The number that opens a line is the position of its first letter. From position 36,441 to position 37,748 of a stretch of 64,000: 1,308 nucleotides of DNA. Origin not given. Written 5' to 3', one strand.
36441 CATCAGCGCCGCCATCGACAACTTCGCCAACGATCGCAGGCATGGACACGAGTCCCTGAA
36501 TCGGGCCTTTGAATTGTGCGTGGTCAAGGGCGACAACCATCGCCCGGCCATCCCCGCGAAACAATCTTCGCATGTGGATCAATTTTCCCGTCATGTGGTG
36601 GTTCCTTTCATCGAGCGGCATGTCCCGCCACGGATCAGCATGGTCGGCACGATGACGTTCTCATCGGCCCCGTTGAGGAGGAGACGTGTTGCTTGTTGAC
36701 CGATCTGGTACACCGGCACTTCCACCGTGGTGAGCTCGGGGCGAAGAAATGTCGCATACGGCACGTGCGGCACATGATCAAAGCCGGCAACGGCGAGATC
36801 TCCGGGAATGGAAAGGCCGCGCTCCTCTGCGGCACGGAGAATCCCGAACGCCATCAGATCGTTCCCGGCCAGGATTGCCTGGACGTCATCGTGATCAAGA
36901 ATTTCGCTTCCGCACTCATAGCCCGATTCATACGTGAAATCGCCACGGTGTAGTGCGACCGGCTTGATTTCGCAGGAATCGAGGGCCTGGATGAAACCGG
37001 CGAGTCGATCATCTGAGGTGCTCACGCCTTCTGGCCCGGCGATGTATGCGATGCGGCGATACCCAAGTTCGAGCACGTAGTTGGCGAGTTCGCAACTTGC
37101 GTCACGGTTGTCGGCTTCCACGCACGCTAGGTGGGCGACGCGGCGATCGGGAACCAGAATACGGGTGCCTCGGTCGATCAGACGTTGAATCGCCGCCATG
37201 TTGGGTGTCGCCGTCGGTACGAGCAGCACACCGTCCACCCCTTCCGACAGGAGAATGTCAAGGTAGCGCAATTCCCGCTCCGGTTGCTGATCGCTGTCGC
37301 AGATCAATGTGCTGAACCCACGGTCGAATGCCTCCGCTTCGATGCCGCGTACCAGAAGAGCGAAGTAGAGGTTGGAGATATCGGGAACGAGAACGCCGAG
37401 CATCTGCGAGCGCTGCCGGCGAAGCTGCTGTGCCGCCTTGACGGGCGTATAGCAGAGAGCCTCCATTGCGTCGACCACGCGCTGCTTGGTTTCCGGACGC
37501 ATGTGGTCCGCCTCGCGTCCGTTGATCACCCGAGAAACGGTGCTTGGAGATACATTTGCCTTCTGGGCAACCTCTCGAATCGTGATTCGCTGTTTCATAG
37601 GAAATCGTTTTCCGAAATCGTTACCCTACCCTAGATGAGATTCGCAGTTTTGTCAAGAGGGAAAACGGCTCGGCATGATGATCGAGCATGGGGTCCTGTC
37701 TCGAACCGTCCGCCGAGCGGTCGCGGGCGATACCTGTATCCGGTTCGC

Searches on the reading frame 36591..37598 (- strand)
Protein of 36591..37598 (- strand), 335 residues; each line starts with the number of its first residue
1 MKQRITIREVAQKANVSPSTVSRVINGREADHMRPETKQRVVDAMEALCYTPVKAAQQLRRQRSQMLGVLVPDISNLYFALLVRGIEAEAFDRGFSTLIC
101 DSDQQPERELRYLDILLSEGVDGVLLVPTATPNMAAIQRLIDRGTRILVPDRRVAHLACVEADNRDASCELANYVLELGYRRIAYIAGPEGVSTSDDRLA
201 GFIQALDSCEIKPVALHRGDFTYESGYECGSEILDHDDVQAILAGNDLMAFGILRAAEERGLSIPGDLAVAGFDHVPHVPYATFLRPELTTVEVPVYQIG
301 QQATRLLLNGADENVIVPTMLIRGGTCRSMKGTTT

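Call 6: search_protein_families(library=pfam, proteins=[window:36591-37598:-], max_evalue=0.001)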
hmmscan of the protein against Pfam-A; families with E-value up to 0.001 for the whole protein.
window:36591-37598:- (335 aa): 7 families
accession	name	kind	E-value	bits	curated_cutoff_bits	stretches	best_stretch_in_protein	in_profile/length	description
PF00532.27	Peripla_BP_1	-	3.5e-32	112.4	22.2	1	65-309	2-259/281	Periplasmic binding proteins and sugar binding domain of LacI family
PF13377.12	Peripla_BP_3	-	1.4e-26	94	26.5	1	173-326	2-166/167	Periplasmic binding protein-like domain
PF13407.12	Peripla_BP_4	-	5.3e-19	69.2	35.1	1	68-278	2-221/258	Periplasmic binding protein domain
PF00356.27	LacI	-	7.5e-15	54.9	27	1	6-52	1-45/46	Bacterial regulatory proteins, lacI family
PF01381.28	HTH_3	-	5.8e-05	23.5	23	1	2-28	7-33/55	Helix-turn-helix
PF13560.12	HTH_31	-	0.00042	21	27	0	5-37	15-43/64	Helix-turn-helix domain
PF13412.12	HTH_24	-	0.00091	19.2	21.9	0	3-25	16-38/48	Winged helix-turn-helix DNA-binding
